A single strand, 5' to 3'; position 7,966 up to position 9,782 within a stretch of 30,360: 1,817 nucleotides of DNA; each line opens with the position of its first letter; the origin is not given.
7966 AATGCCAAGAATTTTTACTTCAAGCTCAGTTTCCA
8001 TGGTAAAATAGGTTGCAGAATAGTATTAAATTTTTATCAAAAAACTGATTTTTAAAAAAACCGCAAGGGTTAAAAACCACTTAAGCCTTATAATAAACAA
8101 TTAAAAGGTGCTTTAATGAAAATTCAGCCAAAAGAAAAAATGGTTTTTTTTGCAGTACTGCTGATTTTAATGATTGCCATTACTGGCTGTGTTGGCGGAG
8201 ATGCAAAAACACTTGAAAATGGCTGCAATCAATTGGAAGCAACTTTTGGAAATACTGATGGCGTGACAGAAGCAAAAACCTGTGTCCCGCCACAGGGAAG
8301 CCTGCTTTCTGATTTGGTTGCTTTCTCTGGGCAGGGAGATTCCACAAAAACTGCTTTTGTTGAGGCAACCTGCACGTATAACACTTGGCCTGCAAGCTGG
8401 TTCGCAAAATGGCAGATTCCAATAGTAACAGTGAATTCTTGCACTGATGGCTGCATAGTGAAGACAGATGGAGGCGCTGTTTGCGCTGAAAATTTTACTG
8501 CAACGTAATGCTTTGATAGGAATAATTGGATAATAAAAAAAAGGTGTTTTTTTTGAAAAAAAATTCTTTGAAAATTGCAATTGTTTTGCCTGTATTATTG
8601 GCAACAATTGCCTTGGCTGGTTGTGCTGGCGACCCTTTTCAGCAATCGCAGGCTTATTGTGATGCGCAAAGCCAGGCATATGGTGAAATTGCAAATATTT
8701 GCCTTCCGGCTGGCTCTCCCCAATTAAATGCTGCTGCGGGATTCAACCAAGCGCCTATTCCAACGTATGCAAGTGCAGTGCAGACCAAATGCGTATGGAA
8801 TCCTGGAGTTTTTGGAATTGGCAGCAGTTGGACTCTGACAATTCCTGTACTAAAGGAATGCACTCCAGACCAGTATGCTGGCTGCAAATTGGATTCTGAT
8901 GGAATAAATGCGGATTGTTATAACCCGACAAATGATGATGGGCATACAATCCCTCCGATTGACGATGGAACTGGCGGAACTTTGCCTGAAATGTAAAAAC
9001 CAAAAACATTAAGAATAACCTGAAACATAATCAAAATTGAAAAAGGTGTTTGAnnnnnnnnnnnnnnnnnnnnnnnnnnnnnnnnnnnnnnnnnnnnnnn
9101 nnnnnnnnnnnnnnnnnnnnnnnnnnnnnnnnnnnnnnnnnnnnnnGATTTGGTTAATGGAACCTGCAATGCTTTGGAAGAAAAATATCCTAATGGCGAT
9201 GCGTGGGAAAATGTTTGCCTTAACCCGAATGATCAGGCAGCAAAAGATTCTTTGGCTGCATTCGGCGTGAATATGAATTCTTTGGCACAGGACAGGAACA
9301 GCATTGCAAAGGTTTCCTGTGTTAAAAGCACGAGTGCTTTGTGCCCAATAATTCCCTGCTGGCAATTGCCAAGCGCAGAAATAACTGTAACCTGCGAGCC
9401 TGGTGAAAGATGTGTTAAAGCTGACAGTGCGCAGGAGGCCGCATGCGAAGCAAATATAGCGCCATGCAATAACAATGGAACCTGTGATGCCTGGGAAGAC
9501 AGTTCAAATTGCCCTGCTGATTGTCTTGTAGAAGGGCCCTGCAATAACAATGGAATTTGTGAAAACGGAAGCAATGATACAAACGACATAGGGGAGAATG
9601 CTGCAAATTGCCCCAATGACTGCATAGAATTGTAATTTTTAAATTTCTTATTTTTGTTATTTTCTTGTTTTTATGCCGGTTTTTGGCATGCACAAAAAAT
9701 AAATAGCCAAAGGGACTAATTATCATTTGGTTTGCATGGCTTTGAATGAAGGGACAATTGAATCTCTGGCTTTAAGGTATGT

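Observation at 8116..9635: Three tandem paralogs of a small Cys-rich secreted protein, using different membrane-tethering signals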

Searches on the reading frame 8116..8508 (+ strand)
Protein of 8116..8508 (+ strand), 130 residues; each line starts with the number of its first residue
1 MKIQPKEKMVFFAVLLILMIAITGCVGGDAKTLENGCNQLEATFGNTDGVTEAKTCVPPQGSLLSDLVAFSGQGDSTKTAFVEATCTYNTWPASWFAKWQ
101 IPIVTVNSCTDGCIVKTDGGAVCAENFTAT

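Call 10: search_protein_families(library=pfam, proteins=[window:8116-8505:+], max_evalue=0.1)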
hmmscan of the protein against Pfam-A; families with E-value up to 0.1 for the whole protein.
window:8116-8505:+ (130 aa): 0 families

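Call 13: find_homologous_proteins(query=window:8116-8505:+, max_evalue=0.01)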
Query window:8116-8505:+ (130 aa): 1 proteins with E <= 0.01 among 6 candidates.
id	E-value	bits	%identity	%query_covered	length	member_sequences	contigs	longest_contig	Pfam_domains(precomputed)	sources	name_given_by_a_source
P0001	3.4e-82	291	100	100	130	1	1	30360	-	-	-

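Call 16: find_encoding_contigs(protein=window:8116-8508:+, flank=10000, max_places=6)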
Protein window:8116-8508:+ (130 aa): 1 contig read that carries it; 1 place shown.
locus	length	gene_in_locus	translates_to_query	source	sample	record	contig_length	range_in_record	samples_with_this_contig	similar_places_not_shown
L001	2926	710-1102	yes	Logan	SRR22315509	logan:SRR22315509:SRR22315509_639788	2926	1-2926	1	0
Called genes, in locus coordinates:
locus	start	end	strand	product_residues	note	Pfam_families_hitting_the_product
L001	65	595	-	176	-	PF01928:CYTH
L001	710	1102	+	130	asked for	-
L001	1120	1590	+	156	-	-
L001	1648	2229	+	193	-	-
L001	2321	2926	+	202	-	?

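Call 49: find_homologous_proteins(query=A8, max_evalue=0.01)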
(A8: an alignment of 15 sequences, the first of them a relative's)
Query A8 (15 sequences) (130 aa, profile of the alignment): 5 proteins with E <= 0.01 among 4056 candidates.
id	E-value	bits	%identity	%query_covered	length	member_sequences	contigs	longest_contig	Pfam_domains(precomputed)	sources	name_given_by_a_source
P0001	3.9e-32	129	100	100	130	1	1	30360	-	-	-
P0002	4.1e-31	126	-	-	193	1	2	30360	-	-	-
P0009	5.6e-30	122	22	92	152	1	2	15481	-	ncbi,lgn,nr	ncbi:MAG: hypothetical protein PHH08_01035 [Candidatus ainarchaeum sp.]|nr:hypothetical protein [Can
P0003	3.4e-26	110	26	70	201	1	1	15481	-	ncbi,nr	ncbi:MAG: hypothetical protein PHH08_01040 [Candidatus ainarchaeum sp.]|nr:hypothetical protein [Can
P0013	3.9e-23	100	23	75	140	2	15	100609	-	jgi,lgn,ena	-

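Call 61: find_encoding_contigs(protein=P0013, flank=10000, max_places=5)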
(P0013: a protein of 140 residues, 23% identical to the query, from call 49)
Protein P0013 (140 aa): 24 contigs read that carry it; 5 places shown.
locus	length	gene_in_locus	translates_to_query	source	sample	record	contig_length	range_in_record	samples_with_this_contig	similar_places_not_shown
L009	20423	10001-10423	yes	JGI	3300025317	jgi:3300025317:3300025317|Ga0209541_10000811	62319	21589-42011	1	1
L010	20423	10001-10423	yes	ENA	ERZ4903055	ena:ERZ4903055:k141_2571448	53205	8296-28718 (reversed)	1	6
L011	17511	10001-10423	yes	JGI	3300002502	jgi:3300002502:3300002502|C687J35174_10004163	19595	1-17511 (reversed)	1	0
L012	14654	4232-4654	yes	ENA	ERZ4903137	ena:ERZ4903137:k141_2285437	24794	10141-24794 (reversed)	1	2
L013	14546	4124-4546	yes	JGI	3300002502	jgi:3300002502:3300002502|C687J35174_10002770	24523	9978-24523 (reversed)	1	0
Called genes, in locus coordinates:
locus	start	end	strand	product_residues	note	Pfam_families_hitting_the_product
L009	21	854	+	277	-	PF01909:NTP_transf_2, PF18765:Polbeta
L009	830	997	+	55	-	-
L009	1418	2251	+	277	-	PF01909:NTP_transf_2, PF18765:Polbeta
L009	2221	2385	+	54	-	-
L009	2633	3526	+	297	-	PF00892:EamA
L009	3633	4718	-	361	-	PF14528:LAGLIDADG_3 (faint)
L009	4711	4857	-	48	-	-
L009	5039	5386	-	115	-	-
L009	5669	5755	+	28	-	-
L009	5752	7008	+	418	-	PF01409:tRNA-synt_2d (weak), PF13393:tRNA-synt_His, PF00587:tRNA-synt_2b (weak), PF03129:HGTP_anticodon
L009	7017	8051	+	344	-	-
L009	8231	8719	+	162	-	-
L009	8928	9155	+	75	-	PF15919:HicB_lk_antitox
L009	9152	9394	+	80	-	PF07927:HicA_toxin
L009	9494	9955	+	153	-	-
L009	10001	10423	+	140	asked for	-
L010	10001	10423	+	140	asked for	-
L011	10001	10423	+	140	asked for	-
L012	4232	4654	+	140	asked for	-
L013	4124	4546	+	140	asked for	-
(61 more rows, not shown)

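Call 63: predict_structure(alignment_id=A9)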
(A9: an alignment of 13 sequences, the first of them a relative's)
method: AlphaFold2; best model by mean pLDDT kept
length: 130 residues; sequences in the alignment: 13
mean_pLDDT: 79.1   pTM: 0.65
mean pLDDT of the five models: 79.1, 76.5, 75.3, 72.6, 72.4
residues with pLDDT >= 90: 31; 70-90: 68; 50-70: 23; < 50: 8
segments of 3 or more residues with pLDDT < 50: 1-8
pLDDT, mean of each block of 10 residues (from residue 1): 44 63 59 84 89 89 83 86 91 85 89 86 81
secondary structure, 60 per line:
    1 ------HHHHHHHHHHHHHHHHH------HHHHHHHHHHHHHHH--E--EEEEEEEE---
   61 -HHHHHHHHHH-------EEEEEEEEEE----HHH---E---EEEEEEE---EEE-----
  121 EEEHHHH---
elements in order: H7-23 H30-44 E50-57 H62-71 E79-88 E103-109 E113-115 E121-123 H124-127

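Call 66: fold_search(model_id=the predicted structure, library=pdb)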
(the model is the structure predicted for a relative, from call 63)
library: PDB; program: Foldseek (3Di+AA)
matches with E <= 10: 136; with E <= 0.001: 0
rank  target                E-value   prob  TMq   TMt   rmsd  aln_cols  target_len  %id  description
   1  1b1j                  1.4e-01  0.33  0.28  0.29   9.5       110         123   12  CRYSTAL STRUCTURE OF HUMAN ANGIOGENIN VARIANT H13A. (released 1999-04-02)
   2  5epz                  1.9e-01  0.21  0.29  0.30   9.1       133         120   12  Human Angiogenin in complex with sulphate anions at a basic solution (released 2016-08-17)
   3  4ahe                  2.4e-01  0.16  0.28  0.30   9.3       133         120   11  K17I - Angiogenin mutants and amyotrophic lateral sclerosis - a biochemical and biological analysis (released 2012-10-10)
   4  8pen_I                8.0e-01  0.09  0.24  0.04  12.1        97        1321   11  fully recruited RfaH bound to E. coli transcription complex paused at ops site (alternative state of RfaH) (released 2024-04-24)
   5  8tea_D                1.2e+00  0.09  0.23  0.28   8.0        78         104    5  HCMV Pentamer in complex with CS2pt1p2_A10L Fab and CS3pt1p4_C1L Fab (released 2023-08-09)
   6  6r21_A                1.4e+00  0.12  0.26  0.09   4.9        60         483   12  Cryo-EM structure of T7 bacteriophage fiberless tail complex (released 2019-09-04)
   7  5jbs_D                1.4e+00  0.03  0.19  0.19  14.3       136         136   12  Conformational changes during monomer-to-dimer transition of Brucella suis VirB8 (released 2017-03-01)
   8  6zyx_Y                1.4e+00  0.03  0.18  0.04  14.2       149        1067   11  Outer Dynein Arm-Shulin complex - Shulin region from Tetrahymena thermophila (released 2021-01-20)
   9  6zyw_Y                1.4e+00  0.03  0.18  0.04  14.2       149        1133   11  Outer Dynein Arm-Shulin complex - overall structure (Tetrahymena thermophila) (released 2021-01-20)
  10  6s6v_D                1.6e+00  0.08  0.26  0.11  10.3       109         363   13  Resting state of the E. coli Mre11-Rad50 (SbcCD) head complex bound to ATPgS (released 2019-09-04)
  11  1z59                  1.6e+00  0.06  0.16  0.06   6.8        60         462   17  Topoisomerase VI-B, ADP-bound monomer form (released 2005-06-14)
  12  2p5x_A                1.6e+00  0.03  0.19  0.13  10.6        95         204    8  Crystal structure of Maf domain of human N-acetylserotonin O-methyltransferase-like protein (released 2007-03-27)
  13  6s85_D                1.9e+00  0.14  0.26  0.10   8.4        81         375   11  Cutting state of the E. coli Mre11-Rad50 (SbcCD) head complex bound to ADP and dsDNA. (released 2019-09-04)
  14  1mx0_F                1.9e+00  0.05  0.16  0.06   7.4        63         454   16  Structure of topoisomerase subunit (released 2003-01-07)
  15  7t4r_N                2.1e+00  0.14  0.29  0.24   7.3        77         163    5  CryoEM structure of the HCMV Pentamer gH/gL/UL128/UL130/UL131A in complex with THBD and neutralizing fabs MSL-109 and  (released 2022-03-23)
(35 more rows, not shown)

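Call 85: search_solved_structures(query=A8, max_evalue=1)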
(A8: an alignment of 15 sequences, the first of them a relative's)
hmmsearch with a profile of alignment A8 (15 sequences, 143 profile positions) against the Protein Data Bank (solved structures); distinct sequences matched with E-value up to 1: 1.
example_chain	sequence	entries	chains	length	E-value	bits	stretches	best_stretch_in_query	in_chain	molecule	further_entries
8k2x_L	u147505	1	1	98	0.66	13.2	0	30-74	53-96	C-X-C motif chemokine 10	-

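Call 86: search_protein_families(library=ncbifam, proteins=[window:8116-8505:+], max_evalue=1)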
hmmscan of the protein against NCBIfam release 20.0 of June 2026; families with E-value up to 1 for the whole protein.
window:8116-8505:+ (130 aa): 0 families

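Call 88: fold_search(model_id=the predicted structure, library=viral)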
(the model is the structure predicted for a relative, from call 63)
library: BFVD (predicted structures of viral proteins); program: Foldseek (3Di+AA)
matches with E <= 10: 390; with E <= 0.001: 0
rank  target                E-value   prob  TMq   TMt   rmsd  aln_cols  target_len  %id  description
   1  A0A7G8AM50            1.3e-01  0.14  0.22  0.22  11.9       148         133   11  (no name in the UniProt tables at hand)
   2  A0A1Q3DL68            2.0e-01  0.13  0.23  0.15  14.3       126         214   15  Uncharacterized protein [Chionoecetes opilio bacilliform virus]
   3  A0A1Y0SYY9            2.1e-01  0.18  0.24  0.23  11.1       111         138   12  Uncharacterized protein [Pseudomonas phage Phabio]
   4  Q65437                2.6e-01  0.11  0.21  0.24  12.2       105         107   10  ORF R4 [Beet severe curly top virus - Cfh]
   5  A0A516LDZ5            4.2e-01  0.16  0.31  0.35  16.7       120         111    9  (no name in the UniProt tables at hand)
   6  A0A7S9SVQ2            4.2e-01  0.05  0.18  0.17  14.5       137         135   12  (no name in the UniProt tables at hand)
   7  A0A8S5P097            4.8e-01  0.20  0.30  0.27  10.3       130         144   11  Uncharacterized protein [Myoviridae sp. ctLnO19]
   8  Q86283                5.5e-01  0.08  0.24  0.11  16.4       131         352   15  Uncharacterized protein S9 [Diadromus pulchellus idnoreovirus 1]
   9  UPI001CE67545         5.8e-01  0.10  0.26  0.27  13.2       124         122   10  (no name look-up for this kind of identifier)
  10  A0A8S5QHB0            6.6e-01  0.13  0.28  0.30   8.3       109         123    9  Uncharacterized protein [Myoviridae sp. ctdNl2]
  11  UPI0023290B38         6.6e-01  0.08  0.23  0.27  13.7       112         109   11  (no name look-up for this kind of identifier)
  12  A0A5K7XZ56            6.6e-01  0.06  0.23  0.19  11.8       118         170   11  Uncharacterized protein [Abalone asfa-like virus]
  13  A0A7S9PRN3            7.5e-01  0.10  0.27  0.16  12.8       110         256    9  Capsid protein [Jingmen tick virus]
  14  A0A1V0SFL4            7.5e-01  0.02  0.16  0.13  15.6       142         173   14  Uncharacterized protein [Hokovirus HKV1]
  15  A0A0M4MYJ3            8.0e-01  0.04  0.17  0.12  12.9       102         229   11  26.9-kDa protein [Tetterwort vein chlorosis virus]
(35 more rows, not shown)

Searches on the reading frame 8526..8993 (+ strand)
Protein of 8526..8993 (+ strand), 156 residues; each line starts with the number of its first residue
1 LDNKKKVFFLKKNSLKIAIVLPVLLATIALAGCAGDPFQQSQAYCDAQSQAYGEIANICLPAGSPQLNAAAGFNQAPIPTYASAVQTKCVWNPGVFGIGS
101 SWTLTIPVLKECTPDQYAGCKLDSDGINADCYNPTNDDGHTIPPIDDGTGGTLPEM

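Call 10: search_protein_families(library=pfam, proteins=[window:8526-8993:+], max_evalue=0.1)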
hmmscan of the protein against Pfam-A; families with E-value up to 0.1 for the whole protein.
window:8526-8993:+ (156 aa): 0 families

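Call 86: search_protein_families(library=ncbifam, proteins=[window:8553-8993:+], max_evalue=1)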
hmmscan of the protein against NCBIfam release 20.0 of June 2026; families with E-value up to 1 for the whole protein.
window:8553-8993:+ (147 aa): 2 families
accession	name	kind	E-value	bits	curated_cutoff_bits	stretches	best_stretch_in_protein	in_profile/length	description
NF052675.1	XAC1346_fam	equivalog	0.1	13.2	120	1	8-42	4-36/108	XAC1346 family secretion chaperone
NF033894.1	Eex_IncN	subfamily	0.15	12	33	0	7-32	2-25/65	EexN family lipoprotein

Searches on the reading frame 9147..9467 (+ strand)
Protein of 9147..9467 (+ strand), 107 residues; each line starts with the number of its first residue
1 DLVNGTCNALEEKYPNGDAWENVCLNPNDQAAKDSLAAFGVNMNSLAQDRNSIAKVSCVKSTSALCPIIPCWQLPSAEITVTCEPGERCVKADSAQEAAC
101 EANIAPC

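Call 38: search_protein_representatives(alignment_id=A3)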
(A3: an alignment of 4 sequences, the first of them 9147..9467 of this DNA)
Query: 4 sequences, 100 profile positions. Proteins with E-value up to 0.001 (for the whole library): 12; up to 1e-10: 6; up to 1e-30: 3. The best 12 are listed.
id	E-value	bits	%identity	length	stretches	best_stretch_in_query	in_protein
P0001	1.2e-34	134.9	-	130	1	1-100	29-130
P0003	3.3e-33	130.3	-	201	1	2-100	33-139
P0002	8.6e-33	128.9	-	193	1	3-100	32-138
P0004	6.5e-30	119.7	-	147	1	2-99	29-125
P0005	2.6e-16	76.1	-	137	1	7-94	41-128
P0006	3.8e-12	62.7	-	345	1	4-98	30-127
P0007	2.1e-08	50.7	-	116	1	7-95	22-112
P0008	1.4e-07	48.0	-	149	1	4-96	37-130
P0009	1.2e-06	45.0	-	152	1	2-97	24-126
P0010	2.1e-06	44.3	-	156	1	5-98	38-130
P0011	6.3e-05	39.5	-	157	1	6-95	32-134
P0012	8.7e-05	39.1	-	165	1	5-98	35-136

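Call 40: find_encoding_contigs(protein=P0010, flank=10000, max_places=4)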
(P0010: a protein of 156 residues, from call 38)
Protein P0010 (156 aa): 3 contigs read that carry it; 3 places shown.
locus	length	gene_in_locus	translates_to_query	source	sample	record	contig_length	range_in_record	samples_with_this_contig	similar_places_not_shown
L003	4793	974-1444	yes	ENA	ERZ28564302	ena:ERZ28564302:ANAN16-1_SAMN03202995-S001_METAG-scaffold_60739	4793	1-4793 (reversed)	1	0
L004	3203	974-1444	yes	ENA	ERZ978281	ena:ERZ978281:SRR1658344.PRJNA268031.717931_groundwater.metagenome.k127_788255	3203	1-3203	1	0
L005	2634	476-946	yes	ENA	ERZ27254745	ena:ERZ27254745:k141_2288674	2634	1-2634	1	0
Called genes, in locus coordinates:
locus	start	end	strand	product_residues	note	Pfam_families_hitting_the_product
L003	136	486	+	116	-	-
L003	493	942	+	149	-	-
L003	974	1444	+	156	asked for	-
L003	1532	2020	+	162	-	-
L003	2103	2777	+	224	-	PF06026:Rib_5-P_isom_A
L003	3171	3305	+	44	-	-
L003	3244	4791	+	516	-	?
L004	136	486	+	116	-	-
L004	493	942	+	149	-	-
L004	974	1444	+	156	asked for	-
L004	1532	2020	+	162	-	-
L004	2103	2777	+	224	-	PF06026:Rib_5-P_isom_A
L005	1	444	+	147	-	?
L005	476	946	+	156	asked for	-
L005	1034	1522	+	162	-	-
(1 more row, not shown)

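Call 41: find_encoding_contigs(protein=P0012, flank=10000, max_places=4)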
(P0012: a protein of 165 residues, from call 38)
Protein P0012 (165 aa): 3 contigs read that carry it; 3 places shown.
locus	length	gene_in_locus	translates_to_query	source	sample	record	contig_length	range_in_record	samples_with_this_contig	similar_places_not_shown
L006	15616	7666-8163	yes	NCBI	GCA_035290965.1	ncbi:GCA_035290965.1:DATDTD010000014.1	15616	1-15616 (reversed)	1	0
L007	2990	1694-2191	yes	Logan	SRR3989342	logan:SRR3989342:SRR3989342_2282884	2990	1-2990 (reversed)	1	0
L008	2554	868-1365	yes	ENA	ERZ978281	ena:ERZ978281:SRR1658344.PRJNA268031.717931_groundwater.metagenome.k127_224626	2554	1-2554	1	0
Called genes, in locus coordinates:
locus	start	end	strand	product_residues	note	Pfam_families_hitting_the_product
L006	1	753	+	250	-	PF00892:EamA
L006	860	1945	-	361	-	PF14528:LAGLIDADG_3 (faint)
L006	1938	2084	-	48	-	-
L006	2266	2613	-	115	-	-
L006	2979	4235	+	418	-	PF01409:tRNA-synt_2d (weak), PF13393:tRNA-synt_His, PF00587:tRNA-synt_2b (weak), PF03129:HGTP_anticodon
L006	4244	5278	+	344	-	-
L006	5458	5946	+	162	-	-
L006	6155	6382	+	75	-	PF15919:HicB_lk_antitox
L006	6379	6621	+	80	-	PF07927:HicA_toxin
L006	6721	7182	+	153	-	-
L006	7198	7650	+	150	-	-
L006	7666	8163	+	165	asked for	-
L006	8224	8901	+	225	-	PF06026:Rib_5-P_isom_A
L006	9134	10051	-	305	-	PF14528:LAGLIDADG_3 (weak)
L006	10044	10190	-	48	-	-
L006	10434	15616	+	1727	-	PF02369:Big_1 (faint), PF11974:bMG3 (faint), PF13620:CarboxypepD_reg (faint), PF17802:SpaA (faint)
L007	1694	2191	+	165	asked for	-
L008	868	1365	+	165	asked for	-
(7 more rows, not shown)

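Call 77: find_encoding_contigs(protein=P0005, flank=10000, max_places=3)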
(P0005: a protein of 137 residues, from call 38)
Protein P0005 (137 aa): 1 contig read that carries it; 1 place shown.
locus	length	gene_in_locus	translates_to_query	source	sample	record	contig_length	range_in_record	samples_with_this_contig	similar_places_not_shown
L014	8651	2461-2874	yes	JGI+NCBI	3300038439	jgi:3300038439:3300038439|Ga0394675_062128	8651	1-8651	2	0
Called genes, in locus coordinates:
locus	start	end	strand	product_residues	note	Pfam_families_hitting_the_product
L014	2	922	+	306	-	?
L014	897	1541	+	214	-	PF05148:Methyltransf_8 (weak), PF13489:Methyltransf_23 (weak), PF01209:Ubie_methyltran (weak), PF13847:Methyltransf_31 (weak), PF08241:Methyltransf_11, PF08242:Methyltransf_12, PF13649:Methyltransf_25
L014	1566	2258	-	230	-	-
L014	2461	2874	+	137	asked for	-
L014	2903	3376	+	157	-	-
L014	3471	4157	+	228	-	PF06026:Rib_5-P_isom_A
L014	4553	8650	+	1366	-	?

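Call 78: find_encoding_contigs(protein=P0011, flank=10000, max_places=3)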
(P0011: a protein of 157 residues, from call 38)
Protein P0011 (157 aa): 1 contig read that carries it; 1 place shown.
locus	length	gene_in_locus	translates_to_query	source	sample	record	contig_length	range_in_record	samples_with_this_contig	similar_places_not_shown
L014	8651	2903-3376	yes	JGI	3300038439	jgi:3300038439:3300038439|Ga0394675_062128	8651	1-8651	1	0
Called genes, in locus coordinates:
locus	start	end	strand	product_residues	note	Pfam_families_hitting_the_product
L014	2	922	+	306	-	?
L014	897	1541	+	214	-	PF05148:Methyltransf_8 (weak), PF13489:Methyltransf_23 (weak), PF01209:Ubie_methyltran (weak), PF13847:Methyltransf_31 (weak), PF08241:Methyltransf_11, PF08242:Methyltransf_12, PF13649:Methyltransf_25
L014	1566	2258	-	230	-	-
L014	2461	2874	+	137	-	-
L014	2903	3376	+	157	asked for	-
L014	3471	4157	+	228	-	PF06026:Rib_5-P_isom_A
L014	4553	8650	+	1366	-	?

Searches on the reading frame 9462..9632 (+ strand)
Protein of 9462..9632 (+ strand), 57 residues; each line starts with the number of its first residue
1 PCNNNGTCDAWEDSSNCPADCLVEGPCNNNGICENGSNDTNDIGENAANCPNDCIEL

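Call 97: search_protein_families(library=pfam, proteins=[window:9462-9632:+], max_evalue=1)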
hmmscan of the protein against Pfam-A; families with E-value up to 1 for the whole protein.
seq(57 aa): 4 families
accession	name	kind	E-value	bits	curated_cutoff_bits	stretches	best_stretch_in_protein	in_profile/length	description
PF13459.11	Fer4_15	-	0.0031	18.6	22.4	1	37-56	46-65/66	4Fe-4S single cluster domain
PF07974.19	EGF_2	-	0.23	12.3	22.1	0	17-36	1-19/32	EGF-like domain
PF23106.1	EGF_Teneurin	-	0.33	11.5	24.3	1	25-37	3-15/30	Teneurin-like EGF domain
PF00008.33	EGF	-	0.58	10.9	21.5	2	25-38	4-18/32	EGF-like domain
